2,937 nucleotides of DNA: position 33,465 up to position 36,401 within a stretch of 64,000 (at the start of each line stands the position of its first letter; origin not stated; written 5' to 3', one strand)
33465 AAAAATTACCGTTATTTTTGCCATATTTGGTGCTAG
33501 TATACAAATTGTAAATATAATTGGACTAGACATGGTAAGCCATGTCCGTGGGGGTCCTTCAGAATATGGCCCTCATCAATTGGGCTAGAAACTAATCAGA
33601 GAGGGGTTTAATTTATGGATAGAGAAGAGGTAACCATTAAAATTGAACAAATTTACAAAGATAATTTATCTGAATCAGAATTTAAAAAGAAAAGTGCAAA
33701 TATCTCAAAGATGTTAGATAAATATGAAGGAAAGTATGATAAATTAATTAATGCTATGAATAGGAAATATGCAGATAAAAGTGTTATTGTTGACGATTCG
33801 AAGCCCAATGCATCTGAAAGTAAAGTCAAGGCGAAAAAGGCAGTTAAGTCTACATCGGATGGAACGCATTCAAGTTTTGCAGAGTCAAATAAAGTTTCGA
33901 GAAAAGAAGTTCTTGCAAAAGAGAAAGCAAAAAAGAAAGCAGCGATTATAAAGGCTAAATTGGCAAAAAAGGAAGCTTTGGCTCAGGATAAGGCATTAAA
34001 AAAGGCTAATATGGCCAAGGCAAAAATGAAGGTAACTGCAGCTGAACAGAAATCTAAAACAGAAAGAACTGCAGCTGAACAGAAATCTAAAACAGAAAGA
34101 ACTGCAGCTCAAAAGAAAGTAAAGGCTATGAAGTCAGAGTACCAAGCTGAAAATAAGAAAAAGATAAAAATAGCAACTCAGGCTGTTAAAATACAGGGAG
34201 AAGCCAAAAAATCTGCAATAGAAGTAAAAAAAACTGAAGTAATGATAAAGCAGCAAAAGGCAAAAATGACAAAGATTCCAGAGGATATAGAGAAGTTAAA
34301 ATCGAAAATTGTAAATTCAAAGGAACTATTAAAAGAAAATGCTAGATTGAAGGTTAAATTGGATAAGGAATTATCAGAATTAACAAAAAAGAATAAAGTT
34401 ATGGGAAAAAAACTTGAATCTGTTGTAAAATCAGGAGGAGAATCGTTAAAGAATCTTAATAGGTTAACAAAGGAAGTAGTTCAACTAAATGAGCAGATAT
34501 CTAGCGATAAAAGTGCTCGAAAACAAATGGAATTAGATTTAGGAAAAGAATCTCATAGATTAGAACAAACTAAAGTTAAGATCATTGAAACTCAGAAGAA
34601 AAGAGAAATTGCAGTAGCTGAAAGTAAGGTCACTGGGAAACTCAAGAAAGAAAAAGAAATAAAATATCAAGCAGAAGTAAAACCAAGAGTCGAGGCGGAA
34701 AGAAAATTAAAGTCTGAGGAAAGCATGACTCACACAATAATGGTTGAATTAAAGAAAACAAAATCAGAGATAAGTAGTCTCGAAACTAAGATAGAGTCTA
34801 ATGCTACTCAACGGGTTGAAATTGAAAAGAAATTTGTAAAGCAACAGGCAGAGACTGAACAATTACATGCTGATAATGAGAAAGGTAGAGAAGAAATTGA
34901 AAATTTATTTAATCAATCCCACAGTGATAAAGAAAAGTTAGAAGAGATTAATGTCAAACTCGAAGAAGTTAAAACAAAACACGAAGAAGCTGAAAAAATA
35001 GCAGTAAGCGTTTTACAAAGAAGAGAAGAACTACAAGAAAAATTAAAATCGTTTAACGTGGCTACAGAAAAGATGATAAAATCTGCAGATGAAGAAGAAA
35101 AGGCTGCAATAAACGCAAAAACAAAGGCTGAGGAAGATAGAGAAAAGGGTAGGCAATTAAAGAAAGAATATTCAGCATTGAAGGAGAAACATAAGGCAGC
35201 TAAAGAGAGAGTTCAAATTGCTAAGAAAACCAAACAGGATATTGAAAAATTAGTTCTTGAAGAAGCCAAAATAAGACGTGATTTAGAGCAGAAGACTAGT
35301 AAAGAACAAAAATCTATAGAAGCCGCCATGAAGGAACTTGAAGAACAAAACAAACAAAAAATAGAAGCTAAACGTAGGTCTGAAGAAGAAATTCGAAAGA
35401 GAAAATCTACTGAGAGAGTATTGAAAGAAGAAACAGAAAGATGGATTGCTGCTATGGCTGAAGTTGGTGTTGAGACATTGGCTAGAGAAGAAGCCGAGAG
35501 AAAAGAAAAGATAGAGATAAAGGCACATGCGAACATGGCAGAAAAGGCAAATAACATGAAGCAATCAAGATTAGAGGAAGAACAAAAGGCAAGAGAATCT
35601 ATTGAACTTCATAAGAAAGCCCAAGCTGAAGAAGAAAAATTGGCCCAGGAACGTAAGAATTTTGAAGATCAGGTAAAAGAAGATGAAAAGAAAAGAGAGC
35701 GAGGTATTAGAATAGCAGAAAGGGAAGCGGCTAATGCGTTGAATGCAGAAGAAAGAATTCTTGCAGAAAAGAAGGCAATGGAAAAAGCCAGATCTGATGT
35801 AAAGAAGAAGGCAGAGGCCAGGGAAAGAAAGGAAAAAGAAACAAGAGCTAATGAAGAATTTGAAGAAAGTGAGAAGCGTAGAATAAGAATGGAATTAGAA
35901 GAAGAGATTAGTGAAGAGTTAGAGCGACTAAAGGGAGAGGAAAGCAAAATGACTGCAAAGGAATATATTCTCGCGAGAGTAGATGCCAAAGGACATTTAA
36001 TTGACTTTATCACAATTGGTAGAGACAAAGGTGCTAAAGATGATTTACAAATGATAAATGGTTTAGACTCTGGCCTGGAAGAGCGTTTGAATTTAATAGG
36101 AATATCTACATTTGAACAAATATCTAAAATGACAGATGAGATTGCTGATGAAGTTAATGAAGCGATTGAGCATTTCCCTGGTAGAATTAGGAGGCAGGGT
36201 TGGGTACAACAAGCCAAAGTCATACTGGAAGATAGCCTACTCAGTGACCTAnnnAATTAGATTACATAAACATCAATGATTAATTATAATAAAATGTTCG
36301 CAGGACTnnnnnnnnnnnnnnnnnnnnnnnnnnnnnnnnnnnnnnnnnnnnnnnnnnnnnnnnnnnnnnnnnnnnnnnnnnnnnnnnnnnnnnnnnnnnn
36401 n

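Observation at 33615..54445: The soluble coiled-coil protein and the tail of the giant surface protein end in the same module, a possible surface-to-cytoplasm linkage system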

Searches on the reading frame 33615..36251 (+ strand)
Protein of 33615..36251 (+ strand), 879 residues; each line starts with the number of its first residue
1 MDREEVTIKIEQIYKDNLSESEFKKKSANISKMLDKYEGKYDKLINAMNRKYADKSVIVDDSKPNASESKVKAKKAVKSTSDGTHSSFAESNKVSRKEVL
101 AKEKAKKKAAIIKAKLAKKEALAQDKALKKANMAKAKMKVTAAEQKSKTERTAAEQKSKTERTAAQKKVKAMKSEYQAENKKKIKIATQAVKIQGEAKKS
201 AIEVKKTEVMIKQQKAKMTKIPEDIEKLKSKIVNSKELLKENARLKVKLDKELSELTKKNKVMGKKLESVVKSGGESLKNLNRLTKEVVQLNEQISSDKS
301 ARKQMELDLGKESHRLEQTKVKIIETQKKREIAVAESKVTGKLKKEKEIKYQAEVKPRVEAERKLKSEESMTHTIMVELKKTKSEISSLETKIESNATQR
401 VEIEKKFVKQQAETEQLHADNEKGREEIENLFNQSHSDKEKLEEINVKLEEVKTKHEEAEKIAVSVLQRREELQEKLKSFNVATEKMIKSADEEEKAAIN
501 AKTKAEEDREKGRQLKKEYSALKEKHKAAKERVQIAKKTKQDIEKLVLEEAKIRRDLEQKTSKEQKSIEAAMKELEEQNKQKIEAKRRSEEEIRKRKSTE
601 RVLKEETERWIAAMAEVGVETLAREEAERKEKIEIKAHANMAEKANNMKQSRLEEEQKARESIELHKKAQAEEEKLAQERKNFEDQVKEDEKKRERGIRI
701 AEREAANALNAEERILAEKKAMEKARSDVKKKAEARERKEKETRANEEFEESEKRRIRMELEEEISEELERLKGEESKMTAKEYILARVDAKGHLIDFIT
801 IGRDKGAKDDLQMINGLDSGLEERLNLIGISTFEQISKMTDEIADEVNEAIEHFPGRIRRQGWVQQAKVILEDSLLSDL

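Call 5: search_protein_families(library=pfam, proteins=[window:33615-36251:+], max_evalue=0.1)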
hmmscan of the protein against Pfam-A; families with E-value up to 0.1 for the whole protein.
window:33615-36251:+ (879 aa): 0 families

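Call 11: search_protein_families(library=ncbifam, proteins=[window:33615-36251:+], max_evalue=10)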
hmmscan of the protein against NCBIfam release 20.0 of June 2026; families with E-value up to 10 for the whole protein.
window:33615-36251:+ (879 aa): 3 families
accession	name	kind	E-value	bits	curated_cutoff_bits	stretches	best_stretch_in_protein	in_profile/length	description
NF009040.0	PRK12373.1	equivalog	2.5e-13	50.5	514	1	703-873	217-386/400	NADH-quinone oxidoreductase subunit E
NF008966.0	PRK12311.1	equivalog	1.8e-10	40.5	526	1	795-873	255-332/334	30S ribosomal protein S2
NF008916.0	PRK12278.1-4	equivalog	3.7e-08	33.5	193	1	806-869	157-220/223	50S ribosomal protein L21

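Call 24: find_homologous_proteins(query=window:33615-36251:+, max_evalue=0.00001)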
Query window:33615-36251:+ (879 aa): 1 proteins with E <= 0.00001 among 8000 candidates.
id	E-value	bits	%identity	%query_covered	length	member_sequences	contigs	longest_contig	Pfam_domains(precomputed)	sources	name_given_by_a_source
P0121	1.1e-289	981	62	100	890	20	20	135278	-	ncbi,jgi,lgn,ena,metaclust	ncbi:MAG: hypothetical protein ACKVI6_02540 [Candidatus Poseidoniales archaeon]|metaclust:\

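Call 25: find_encoding_contigs(protein=P0121, flank=10000, max_places=8)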
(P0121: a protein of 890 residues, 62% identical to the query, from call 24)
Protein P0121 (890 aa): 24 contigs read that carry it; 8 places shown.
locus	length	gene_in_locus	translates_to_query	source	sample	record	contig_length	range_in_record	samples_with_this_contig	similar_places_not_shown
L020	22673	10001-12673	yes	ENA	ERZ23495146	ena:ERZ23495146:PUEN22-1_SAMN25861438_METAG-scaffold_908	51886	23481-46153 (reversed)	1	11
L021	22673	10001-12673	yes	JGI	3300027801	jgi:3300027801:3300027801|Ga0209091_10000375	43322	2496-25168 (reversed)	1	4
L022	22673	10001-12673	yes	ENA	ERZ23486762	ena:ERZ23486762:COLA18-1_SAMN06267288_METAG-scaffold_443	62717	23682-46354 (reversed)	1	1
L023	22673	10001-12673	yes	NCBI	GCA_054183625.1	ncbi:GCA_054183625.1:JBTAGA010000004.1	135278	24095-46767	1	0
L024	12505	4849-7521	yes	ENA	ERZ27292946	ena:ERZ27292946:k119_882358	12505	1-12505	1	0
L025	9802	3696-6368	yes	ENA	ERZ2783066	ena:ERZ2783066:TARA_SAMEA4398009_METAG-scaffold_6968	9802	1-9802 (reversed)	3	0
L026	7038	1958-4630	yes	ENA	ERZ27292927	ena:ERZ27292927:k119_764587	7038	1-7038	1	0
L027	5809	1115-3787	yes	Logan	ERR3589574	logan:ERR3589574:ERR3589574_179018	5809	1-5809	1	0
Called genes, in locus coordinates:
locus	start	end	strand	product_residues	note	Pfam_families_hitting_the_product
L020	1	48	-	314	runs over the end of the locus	-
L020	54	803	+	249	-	PF01728:FtsJ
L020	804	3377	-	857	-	PF03176:MMPL, PF02460:Patched (weak), PF12349:Sterol-sensing (weak), PF03176:MMPL, PF02460:Patched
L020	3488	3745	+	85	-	PF13656:RNA_pol_L_2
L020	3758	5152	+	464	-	PF01142:TruD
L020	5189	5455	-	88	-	PF00736:EF1_GNE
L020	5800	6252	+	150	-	PF00190:Cupin_1, PF07883:Cupin_2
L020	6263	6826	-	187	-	PF09999:DUF2240 (weak)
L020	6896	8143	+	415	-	PF12717:Cnd1 (faint), PF02985:HEAT (faint), PF13646:HEAT_2 (weak)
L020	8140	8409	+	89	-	-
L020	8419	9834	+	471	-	PF00270:DEAD, PF04851:ResIII, PF00271:Helicase_C, PF03880:DbpA (weak)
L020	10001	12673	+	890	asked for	-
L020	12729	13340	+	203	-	-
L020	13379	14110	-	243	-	PF04967:HTH_10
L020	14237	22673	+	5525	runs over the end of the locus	-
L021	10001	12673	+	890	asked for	-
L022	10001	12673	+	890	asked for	-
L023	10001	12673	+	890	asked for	-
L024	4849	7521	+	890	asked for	-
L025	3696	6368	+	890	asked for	-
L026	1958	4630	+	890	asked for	-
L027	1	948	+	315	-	?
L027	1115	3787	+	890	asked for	-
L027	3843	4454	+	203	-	-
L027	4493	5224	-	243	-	PF04967:HTH_10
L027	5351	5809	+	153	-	?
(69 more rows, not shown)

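Call 26: find_encoding_contigs(protein=window:33615-36251:+, flank=10000, max_places=6)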
Protein window:33615-36251:+ (879 aa): 2 contigs read that carry it; 1 place shown.
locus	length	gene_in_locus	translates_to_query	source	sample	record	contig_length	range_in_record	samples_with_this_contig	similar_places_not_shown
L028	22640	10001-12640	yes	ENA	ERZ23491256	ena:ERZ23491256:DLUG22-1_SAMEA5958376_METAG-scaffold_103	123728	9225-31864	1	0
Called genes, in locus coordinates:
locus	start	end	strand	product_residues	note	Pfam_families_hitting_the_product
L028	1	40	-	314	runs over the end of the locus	-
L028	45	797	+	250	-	PF01728:FtsJ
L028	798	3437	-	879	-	PF03176:MMPL, PF02460:Patched (weak), PF12349:Sterol-sensing, PF03176:MMPL, PF02460:Patched (weak)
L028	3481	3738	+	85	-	PF13656:RNA_pol_L_2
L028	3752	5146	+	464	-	PF01142:TruD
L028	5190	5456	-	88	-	PF00736:EF1_GNE (weak)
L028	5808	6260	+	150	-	PF00190:Cupin_1 (weak), PF07883:Cupin_2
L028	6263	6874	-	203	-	PF09999:DUF2240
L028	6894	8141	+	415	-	PF02985:HEAT (faint), PF13646:HEAT_2 (weak)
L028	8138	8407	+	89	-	-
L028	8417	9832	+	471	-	PF00270:DEAD, PF04851:ResIII (faint), PF00271:Helicase_C, PF03880:DbpA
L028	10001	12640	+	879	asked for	-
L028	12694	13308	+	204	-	-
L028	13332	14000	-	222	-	PF04967:HTH_10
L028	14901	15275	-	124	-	-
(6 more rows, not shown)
